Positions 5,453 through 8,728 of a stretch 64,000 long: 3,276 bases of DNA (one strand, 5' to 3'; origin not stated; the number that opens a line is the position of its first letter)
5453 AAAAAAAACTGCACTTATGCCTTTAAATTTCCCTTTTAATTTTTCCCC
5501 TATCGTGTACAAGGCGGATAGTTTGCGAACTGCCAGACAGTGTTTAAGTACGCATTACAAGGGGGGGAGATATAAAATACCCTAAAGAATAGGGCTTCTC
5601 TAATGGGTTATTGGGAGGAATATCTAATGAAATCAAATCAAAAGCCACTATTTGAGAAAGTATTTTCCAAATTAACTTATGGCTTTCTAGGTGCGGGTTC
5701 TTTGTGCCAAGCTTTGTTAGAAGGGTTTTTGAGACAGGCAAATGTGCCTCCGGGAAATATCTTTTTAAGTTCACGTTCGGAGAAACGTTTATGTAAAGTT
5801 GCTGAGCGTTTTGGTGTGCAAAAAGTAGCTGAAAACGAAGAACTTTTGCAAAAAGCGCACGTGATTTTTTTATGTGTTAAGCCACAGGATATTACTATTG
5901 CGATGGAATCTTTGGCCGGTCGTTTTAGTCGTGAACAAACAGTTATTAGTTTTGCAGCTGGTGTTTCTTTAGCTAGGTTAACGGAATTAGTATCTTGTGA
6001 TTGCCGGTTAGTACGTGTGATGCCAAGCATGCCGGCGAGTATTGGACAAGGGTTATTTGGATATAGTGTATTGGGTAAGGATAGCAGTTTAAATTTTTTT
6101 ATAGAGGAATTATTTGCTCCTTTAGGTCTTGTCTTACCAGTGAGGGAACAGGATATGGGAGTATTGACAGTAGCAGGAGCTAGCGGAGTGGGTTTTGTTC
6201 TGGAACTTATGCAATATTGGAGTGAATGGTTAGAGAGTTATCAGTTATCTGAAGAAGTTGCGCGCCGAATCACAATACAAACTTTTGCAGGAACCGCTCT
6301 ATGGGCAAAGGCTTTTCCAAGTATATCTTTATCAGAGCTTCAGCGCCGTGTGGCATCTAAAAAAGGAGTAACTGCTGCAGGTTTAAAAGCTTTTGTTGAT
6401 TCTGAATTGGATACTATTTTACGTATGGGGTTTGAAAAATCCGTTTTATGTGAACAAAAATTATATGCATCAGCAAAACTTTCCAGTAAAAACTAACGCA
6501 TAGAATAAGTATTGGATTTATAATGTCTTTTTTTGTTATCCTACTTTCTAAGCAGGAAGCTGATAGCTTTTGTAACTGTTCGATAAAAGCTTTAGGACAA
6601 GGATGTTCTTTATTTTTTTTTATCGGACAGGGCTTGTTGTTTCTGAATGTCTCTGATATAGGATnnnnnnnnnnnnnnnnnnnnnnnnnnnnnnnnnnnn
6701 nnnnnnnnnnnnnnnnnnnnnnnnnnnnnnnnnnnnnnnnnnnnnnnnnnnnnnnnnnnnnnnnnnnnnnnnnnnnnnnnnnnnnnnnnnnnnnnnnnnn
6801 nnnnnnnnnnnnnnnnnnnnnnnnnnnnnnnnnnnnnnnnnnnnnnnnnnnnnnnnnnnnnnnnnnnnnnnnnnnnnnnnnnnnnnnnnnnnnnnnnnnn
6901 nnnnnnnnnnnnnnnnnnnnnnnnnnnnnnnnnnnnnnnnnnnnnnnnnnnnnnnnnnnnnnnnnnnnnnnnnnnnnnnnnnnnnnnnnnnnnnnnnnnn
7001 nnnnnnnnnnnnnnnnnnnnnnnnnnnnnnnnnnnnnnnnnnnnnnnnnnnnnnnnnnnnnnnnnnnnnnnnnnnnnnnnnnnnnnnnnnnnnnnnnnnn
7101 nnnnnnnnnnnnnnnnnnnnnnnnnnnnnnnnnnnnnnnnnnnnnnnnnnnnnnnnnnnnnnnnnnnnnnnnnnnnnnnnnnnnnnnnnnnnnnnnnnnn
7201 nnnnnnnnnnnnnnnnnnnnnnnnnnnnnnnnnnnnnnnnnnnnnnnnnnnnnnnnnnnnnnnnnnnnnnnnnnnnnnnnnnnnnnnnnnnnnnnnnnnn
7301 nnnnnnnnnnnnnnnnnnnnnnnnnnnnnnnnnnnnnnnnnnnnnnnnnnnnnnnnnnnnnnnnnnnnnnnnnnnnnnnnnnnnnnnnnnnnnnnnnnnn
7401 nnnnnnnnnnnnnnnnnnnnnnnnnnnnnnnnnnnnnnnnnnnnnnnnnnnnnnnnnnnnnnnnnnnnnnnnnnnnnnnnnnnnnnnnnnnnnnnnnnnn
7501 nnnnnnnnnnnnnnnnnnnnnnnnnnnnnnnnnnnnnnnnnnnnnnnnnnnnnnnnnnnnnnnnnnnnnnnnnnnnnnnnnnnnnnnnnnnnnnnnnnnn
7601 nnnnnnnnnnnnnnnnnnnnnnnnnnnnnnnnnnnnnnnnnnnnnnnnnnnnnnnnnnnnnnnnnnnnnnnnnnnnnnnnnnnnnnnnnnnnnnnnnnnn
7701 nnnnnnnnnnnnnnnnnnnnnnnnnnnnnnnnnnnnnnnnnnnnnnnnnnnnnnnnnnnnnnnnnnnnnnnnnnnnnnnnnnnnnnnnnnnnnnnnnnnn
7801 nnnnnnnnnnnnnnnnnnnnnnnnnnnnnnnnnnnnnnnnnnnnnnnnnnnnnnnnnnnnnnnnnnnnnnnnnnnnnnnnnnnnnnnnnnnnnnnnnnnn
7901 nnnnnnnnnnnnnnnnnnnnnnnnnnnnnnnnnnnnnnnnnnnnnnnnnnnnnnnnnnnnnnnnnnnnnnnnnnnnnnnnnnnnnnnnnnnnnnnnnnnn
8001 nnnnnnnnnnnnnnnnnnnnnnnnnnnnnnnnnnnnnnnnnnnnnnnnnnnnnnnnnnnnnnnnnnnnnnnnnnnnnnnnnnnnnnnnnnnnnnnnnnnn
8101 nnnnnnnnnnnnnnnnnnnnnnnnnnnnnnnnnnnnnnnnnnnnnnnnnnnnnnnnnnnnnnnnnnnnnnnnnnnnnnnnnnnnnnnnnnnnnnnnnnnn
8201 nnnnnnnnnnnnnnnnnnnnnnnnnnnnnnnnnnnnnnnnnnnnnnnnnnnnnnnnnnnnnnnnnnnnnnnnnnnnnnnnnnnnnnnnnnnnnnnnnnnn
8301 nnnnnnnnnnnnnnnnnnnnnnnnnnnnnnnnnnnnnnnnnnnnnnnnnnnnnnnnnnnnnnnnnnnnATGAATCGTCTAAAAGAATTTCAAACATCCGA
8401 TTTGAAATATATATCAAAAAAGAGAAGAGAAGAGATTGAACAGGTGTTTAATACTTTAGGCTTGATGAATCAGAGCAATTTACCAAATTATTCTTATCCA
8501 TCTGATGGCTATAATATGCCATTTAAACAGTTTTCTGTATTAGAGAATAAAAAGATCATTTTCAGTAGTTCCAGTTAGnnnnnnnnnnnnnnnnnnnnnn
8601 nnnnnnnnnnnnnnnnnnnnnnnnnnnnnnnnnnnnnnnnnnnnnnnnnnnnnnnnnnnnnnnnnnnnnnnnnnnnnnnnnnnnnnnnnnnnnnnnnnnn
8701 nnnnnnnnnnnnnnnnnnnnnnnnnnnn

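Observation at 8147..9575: A 1.4 kb two-gene cassette (small ORF plus SDH/Clp-fold serine protease) bracketed by a 23-bp direct repeat that duplicates a gene's 3' end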

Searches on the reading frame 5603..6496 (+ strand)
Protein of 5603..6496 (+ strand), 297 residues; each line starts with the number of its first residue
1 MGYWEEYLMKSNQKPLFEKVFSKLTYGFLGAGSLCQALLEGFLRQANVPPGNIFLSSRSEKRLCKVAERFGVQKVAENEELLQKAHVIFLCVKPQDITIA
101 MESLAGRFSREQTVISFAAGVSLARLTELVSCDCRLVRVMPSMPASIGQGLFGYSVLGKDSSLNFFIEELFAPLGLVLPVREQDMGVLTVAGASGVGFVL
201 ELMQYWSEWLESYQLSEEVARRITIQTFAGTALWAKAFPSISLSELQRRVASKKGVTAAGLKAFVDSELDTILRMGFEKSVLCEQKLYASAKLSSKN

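Call 6: search_protein_families(library=pfam, proteins=[window:5603-6496:+], max_evalue=0.01)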
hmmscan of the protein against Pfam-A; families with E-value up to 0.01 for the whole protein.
window:5603-6496:+ (297 aa): 2 families
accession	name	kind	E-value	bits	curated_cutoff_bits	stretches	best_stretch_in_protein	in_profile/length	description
PF03807.23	F420_oxidored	-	5.3e-17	62.6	21.6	1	26-120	2-94/94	NADP oxidoreductase coenzyme F420-dependent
PF14748.11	P5CR_dimer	-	1.7e-13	51.2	25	1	182-281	1-99/105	Pyrroline-5-carboxylate reductase dimerisation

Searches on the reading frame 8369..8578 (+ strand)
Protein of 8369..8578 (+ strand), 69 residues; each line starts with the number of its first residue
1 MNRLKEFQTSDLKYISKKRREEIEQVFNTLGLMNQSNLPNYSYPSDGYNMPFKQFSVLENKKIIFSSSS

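Call 6: search_protein_families(library=pfam, proteins=[window:8369-8578:+], max_evalue=0.01)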
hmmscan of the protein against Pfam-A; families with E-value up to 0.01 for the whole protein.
window:8369-8578:+ (69 aa): 0 families

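Call 7: search_protein_families(library=padloc, proteins=[window:8369-8578:+], max_evalue=1)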
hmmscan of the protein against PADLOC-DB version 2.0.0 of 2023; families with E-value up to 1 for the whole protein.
window:8369-8578:+ (69 aa): 0 families

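Call 8: search_protein_families(library=ncbifam, proteins=[window:8369-8578:+], max_evalue=0.01)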
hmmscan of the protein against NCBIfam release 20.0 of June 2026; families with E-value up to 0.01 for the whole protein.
window:8369-8578:+ (69 aa): 0 families

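Call 60: search_protein_families(library=phrogs, proteins=[window:8369-8575:+], max_evalue=0.01)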
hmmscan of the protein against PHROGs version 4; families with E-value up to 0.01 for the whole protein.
window:8369-8575:+ (69 aa): 0 families

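Call 70: find_homologous_proteins(query=window:8369-8575:+, max_evalue=0.001)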
Query window:8369-8575:+ (69 aa): 18 proteins with E <= 0.001 among 19 candidates.
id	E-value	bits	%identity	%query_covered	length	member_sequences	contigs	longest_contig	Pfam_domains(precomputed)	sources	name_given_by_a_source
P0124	2.7e-37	142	100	100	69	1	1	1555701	-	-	-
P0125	3.5e-29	117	80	100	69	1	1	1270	-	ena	-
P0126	2.4e-27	111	78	100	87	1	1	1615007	-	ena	-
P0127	8.8e-27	109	75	99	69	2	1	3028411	-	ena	-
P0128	8.3e-26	106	74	100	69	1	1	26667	-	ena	-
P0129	1.8e-25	105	74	100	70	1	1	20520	-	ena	-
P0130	4.5e-24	101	68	100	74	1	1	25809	-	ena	-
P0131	7.8e-24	100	72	99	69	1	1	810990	-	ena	-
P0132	1.5e-23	99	71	99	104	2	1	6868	-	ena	-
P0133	2.4e-23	98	67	100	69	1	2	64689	-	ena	-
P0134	7.2e-23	97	67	100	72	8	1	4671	-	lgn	-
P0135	1.8e-21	92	64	100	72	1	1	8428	-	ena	-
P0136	2.6e-21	92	73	97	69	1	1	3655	-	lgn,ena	-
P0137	8.2e-20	87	61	100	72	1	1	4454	-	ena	-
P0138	8.4e-20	87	69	90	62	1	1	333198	-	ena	-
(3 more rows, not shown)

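Call 76: predict_structure(alignment_id=A7)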
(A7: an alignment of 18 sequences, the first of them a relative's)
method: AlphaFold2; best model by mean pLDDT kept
length: 69 residues; sequences in the alignment: 18
mean_pLDDT: 63.8   pTM: 0.31
mean pLDDT of the five models: 63.8, 62.7, 61.8, 61.7, 60.7
residues with pLDDT >= 90: 1; 70-90: 18; 50-70: 45; < 50: 5
segments of 3 or more residues with pLDDT < 50: 1-3
pLDDT, mean of each block of 10 residues (from residue 1): 50 69 87 68 58 56 57
secondary structure, 60 per line:
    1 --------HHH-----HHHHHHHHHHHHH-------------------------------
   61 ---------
elements in order: H17-29
